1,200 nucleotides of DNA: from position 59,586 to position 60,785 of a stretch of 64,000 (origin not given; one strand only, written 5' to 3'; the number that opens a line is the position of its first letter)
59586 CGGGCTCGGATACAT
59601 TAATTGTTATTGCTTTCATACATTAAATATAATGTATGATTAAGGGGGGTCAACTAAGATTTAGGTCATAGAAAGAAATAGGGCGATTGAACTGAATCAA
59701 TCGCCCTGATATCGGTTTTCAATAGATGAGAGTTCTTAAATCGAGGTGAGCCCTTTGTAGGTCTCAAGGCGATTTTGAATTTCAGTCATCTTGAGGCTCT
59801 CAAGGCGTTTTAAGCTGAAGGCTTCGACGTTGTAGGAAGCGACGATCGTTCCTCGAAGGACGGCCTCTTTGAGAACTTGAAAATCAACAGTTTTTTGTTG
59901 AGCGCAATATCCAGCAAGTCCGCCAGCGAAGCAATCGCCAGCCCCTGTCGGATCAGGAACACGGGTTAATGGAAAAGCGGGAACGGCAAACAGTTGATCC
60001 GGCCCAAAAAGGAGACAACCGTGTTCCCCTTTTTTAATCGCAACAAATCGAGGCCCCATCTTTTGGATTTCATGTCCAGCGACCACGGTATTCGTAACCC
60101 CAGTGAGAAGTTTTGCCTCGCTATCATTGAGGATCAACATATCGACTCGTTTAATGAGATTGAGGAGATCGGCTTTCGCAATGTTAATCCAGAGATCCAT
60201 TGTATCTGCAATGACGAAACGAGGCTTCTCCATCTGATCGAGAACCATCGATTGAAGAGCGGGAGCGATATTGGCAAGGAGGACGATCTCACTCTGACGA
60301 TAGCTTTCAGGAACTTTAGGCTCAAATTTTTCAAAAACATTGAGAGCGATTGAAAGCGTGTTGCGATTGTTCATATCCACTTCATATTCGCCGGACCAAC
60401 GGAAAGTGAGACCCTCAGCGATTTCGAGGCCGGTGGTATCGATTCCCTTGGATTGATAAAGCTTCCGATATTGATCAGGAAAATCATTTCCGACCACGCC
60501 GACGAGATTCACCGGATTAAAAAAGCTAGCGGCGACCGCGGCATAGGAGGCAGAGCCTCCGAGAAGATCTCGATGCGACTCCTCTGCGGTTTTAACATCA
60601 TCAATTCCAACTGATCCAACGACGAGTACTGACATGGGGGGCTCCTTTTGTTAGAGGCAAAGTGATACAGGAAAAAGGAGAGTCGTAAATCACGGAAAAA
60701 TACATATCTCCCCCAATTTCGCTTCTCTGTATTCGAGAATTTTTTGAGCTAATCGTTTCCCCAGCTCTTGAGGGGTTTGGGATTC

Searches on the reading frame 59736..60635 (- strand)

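Call 75: search_protein_families(library=pfam, proteins=[window:59736-60635:-], max_evalue=0.00001)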
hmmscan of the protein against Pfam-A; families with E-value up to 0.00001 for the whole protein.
window:59736-60635:- (299 aa): 1 family
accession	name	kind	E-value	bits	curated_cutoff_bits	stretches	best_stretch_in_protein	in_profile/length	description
PF00294.29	PfkB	-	1.4e-27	97.3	25.8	1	17-272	28-292/302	pfkB family carbohydrate kinase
